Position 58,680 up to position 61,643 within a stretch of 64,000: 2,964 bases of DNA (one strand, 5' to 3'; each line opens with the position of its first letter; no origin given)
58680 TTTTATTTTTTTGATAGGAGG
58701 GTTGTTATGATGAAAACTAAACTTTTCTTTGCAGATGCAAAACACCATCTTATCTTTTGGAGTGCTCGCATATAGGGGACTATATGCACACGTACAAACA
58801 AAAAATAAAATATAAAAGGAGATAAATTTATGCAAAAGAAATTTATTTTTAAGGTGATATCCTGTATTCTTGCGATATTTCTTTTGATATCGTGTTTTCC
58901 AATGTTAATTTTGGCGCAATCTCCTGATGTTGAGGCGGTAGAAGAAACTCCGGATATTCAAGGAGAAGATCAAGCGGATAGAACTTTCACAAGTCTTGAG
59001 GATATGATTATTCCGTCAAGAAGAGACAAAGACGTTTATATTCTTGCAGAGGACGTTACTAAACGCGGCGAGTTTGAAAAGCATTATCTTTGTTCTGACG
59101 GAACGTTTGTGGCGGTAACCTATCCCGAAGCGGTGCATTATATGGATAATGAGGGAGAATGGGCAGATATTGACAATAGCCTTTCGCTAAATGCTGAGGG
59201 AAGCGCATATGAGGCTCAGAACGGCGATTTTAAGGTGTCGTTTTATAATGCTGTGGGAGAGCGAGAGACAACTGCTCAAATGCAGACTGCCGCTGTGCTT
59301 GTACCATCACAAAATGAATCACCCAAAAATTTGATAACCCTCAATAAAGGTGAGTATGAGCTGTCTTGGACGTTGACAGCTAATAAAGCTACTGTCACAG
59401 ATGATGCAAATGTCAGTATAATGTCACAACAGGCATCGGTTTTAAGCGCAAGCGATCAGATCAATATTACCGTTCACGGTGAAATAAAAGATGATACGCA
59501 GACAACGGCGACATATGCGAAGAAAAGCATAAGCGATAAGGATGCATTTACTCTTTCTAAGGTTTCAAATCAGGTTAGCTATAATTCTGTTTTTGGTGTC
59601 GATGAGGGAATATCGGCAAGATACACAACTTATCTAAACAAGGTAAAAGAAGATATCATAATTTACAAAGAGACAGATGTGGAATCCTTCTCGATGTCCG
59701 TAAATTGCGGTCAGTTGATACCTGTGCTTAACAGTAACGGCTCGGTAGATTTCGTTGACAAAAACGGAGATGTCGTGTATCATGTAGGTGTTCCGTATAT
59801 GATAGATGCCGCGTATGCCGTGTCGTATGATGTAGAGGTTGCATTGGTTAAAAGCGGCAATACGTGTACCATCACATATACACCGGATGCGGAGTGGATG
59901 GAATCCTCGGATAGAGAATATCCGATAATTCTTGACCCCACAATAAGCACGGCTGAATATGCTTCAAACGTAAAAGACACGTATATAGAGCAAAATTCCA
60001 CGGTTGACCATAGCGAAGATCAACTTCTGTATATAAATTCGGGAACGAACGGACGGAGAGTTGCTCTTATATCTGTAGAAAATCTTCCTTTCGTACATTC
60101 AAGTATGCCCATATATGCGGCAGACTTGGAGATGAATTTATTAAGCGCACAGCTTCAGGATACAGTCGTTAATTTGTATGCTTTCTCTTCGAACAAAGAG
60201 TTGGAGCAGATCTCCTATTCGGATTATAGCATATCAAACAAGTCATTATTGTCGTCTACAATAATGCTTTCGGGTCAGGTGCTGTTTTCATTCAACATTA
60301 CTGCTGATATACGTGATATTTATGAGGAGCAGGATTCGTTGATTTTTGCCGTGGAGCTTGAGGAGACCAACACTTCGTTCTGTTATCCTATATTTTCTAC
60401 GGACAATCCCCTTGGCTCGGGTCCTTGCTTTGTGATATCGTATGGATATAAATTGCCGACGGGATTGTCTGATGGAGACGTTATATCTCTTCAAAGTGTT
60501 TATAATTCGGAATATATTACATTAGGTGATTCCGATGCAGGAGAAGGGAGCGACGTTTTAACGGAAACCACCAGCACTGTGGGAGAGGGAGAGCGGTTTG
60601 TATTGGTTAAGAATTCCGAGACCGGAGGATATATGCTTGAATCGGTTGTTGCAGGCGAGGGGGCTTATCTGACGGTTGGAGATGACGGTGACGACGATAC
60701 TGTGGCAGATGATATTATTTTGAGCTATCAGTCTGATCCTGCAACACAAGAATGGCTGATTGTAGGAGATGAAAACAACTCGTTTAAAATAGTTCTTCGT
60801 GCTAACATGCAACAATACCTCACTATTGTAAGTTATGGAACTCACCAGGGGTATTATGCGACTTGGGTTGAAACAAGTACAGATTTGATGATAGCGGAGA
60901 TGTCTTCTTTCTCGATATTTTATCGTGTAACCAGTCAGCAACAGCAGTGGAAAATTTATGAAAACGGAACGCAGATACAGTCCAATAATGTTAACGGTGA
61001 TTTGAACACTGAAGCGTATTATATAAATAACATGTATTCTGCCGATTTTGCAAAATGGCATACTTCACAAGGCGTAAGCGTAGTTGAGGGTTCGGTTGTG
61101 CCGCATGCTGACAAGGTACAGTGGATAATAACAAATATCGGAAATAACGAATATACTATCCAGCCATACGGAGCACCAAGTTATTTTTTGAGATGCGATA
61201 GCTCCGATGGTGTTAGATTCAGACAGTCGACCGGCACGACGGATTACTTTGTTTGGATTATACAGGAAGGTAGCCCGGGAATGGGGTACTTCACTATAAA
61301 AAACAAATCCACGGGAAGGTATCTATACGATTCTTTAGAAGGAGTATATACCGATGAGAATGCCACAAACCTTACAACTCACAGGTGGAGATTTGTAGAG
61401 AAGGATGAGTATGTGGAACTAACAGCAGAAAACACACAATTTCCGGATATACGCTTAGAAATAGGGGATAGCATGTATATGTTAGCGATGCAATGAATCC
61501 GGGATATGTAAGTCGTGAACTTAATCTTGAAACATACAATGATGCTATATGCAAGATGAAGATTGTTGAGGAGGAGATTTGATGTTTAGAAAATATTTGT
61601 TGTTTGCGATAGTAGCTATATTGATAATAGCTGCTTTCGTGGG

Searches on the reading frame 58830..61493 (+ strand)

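Call 45: search_protein_families(library=pfam, proteins=[window:58830-61493:+], max_evalue=0.001)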
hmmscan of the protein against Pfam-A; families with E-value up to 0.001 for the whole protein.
window:58830-61493:+ (888 aa): 1 family
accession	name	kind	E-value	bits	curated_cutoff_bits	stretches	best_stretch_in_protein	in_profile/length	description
PF14200.12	RicinB_lectin_2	-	5.7e-10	40.2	25.6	0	590-673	5-82/89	Ricin-type beta-trefoil lectin domain-like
